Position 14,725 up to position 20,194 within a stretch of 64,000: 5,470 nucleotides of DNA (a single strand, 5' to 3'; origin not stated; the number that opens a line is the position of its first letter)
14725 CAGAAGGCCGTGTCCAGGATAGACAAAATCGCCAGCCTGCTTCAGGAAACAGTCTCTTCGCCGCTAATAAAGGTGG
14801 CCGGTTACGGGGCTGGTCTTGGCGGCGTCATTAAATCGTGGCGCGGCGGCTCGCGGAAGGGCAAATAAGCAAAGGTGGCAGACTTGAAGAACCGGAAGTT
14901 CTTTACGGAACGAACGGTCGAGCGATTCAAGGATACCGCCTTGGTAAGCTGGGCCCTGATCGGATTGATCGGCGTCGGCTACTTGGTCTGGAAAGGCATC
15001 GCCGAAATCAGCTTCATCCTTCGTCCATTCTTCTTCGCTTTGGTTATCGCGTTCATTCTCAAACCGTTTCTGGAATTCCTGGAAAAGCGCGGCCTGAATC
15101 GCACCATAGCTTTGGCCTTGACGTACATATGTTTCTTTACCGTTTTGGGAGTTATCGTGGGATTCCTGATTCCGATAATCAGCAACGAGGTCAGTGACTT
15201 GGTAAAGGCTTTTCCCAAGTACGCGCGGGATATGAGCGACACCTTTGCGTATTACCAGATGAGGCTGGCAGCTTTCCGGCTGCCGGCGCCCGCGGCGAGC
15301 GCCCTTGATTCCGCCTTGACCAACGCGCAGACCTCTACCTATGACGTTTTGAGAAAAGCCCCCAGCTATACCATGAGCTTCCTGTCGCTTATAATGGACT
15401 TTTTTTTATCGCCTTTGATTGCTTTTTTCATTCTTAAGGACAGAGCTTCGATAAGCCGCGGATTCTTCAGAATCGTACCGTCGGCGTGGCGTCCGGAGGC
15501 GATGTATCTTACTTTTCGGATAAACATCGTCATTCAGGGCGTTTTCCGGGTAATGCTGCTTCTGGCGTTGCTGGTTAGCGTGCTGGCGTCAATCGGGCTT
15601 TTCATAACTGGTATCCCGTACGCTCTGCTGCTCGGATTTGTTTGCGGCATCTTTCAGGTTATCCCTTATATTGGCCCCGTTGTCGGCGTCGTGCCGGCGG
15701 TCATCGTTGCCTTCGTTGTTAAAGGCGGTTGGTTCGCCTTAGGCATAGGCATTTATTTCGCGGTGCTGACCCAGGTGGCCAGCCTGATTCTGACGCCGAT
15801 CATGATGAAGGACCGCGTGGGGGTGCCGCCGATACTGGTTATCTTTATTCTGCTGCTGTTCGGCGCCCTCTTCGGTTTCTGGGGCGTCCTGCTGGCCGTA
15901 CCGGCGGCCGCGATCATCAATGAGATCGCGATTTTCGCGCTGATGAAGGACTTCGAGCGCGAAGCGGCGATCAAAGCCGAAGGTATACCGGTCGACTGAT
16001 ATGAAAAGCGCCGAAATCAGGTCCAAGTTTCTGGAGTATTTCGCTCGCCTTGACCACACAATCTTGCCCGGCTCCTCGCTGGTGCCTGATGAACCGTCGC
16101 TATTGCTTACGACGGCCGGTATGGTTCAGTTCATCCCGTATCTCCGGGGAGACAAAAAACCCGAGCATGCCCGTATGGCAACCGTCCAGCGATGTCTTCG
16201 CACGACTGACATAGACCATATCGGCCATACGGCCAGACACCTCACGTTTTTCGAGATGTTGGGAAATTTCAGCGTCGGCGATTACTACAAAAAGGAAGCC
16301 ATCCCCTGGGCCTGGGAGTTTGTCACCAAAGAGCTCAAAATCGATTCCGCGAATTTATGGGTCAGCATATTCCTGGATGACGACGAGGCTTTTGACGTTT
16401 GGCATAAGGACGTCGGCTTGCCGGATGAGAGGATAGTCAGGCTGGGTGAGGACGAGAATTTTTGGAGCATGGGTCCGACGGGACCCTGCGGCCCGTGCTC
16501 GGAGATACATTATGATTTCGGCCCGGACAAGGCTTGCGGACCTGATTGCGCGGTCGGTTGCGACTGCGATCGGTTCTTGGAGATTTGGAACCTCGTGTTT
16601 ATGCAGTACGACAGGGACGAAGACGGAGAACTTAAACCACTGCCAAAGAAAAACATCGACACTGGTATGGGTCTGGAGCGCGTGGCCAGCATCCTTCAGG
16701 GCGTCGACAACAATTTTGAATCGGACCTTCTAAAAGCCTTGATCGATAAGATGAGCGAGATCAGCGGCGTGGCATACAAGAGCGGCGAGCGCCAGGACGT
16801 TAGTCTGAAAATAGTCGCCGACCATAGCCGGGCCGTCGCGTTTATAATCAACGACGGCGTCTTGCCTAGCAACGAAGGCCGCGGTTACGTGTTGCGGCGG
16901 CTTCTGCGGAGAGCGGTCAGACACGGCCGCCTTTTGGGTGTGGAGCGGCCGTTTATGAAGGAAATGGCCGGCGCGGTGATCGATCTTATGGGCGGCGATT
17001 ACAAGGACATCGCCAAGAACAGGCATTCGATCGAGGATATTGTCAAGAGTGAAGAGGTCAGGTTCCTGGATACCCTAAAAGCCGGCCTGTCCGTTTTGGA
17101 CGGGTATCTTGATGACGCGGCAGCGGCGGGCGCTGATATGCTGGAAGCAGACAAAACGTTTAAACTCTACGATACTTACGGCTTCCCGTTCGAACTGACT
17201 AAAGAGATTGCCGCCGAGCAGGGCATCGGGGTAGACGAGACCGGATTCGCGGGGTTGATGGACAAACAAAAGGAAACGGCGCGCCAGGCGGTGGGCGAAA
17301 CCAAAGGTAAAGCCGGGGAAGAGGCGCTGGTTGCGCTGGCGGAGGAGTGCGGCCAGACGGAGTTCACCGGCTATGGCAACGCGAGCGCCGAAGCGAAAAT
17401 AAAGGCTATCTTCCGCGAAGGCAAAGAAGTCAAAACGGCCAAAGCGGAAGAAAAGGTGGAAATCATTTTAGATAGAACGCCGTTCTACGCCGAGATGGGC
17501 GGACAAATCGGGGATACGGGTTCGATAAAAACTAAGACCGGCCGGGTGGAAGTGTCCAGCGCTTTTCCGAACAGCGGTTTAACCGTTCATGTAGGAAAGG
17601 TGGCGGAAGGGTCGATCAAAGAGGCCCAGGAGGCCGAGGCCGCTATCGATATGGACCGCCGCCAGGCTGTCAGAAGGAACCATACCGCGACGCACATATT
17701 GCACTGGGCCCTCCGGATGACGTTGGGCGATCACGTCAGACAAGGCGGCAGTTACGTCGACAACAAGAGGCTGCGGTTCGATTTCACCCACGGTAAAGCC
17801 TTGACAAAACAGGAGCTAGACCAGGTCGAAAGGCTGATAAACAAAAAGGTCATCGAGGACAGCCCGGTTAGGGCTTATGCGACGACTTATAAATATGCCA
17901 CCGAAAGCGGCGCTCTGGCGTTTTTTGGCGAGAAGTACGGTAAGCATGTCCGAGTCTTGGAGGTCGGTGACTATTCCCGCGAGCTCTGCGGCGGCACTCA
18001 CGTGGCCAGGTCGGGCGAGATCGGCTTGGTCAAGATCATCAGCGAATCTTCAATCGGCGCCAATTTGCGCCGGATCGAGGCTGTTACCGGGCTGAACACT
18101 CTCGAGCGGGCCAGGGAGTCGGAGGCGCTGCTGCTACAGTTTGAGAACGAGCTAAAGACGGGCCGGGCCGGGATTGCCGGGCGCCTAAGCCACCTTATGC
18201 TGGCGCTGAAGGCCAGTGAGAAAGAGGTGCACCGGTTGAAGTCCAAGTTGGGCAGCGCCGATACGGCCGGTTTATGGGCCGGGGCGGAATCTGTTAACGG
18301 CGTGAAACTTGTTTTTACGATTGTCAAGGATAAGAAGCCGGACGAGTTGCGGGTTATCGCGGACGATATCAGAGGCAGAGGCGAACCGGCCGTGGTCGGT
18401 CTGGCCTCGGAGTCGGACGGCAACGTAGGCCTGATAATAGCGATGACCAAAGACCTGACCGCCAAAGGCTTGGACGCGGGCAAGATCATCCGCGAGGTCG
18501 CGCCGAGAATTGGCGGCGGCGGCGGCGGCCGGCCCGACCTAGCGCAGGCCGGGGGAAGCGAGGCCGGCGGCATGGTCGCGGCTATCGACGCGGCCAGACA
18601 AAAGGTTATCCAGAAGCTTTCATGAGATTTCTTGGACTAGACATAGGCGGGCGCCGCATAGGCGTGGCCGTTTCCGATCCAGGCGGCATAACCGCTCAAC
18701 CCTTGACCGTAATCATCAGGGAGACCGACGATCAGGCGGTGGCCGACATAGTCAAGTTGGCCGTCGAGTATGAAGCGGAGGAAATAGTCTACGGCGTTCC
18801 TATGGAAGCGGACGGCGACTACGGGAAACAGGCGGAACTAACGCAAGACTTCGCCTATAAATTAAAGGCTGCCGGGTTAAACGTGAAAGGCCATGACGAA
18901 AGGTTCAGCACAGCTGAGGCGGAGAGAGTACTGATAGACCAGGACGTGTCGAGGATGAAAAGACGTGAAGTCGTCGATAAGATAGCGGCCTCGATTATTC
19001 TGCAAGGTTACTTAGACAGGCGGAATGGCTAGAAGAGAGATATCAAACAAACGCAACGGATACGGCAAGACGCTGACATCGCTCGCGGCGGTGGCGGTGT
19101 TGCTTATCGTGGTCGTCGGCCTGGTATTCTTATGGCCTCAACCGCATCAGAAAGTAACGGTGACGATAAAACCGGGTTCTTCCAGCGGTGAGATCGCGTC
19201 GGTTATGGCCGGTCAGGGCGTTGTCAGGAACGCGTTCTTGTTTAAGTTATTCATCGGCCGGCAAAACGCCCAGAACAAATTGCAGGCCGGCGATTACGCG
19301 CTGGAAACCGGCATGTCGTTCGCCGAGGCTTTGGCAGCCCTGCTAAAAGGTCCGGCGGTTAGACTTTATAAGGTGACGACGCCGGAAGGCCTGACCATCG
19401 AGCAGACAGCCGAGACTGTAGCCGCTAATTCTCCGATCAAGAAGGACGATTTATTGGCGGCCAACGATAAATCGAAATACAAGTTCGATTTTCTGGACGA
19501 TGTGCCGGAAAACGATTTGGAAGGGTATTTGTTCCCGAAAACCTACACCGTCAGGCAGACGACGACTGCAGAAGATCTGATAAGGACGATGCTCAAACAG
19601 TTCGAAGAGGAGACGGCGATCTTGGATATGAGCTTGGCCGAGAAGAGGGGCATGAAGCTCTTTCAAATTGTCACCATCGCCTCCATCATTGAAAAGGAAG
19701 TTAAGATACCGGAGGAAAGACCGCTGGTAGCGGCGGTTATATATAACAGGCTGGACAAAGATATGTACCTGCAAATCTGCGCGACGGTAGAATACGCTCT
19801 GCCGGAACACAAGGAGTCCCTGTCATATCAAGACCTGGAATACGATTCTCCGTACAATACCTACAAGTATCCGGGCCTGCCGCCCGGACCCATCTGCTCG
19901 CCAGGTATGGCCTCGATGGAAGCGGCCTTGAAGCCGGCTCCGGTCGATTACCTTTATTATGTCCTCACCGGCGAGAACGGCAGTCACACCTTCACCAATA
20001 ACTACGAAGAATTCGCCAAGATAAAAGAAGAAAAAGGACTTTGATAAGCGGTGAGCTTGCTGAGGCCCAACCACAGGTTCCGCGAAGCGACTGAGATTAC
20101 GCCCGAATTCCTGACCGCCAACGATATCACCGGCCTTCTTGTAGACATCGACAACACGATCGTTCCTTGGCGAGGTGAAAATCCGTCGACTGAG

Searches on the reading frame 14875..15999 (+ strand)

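Call 7: search_protein_families(library=pfam, proteins=[window:14875-15999:+], max_evalue=0.000001)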
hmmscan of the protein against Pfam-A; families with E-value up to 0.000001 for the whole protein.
window:14875-15999:+ (374 aa): 1 family
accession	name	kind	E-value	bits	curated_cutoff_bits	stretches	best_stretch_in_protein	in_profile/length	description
PF01594.21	AI-2E_transport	-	3.7e-63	214.1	34.3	1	29-351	5-322/327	AI-2E family transporter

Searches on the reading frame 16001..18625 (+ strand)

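Call 7: search_protein_families(library=pfam, proteins=[window:16001-18625:+], max_evalue=0.000001)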
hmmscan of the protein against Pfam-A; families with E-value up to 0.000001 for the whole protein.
window:16001-18625:+ (874 aa): 3 families
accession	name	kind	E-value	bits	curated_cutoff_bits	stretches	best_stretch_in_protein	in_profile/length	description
PF01411.24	tRNA-synt_2c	-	3.9e-197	656.6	30.3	1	5-552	1-551/552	tRNA synthetases class II (A)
PF07973.19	tRNA_SAD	-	1e-16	61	24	1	650-693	1-44/44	Threonyl and Alanyl tRNA synthetase second additional domain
PF02272.25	DHHA1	-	1.1e-13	51.9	25.9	1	768-869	2-100/102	DHHA1 domain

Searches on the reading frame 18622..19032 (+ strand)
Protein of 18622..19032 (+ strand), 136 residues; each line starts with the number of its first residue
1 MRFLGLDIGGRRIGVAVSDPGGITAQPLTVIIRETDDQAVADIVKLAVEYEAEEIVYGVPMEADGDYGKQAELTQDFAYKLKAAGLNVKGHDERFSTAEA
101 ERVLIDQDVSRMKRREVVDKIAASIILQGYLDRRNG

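Call 7: search_protein_families(library=pfam, proteins=[window:18622-19032:+], max_evalue=0.000001)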
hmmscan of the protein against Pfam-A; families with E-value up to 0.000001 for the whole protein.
window:18622-19032:+ (136 aa): 1 family
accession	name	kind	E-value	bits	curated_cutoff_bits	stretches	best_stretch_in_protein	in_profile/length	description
PF03652.20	RuvX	-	6.8e-41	140.2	29.2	1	1-132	1-133/134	Holliday junction resolvase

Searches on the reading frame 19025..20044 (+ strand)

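Call 7: search_protein_families(library=pfam, proteins=[window:19025-20044:+], max_evalue=0.000001)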
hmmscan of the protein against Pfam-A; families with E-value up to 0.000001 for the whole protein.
window:19025-20044:+ (339 aa): 1 family
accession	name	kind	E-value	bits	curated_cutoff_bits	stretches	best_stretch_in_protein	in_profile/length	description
PF02618.21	YceG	-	2.2e-88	296.7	32.4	1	46-333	1-272/275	YceG-like family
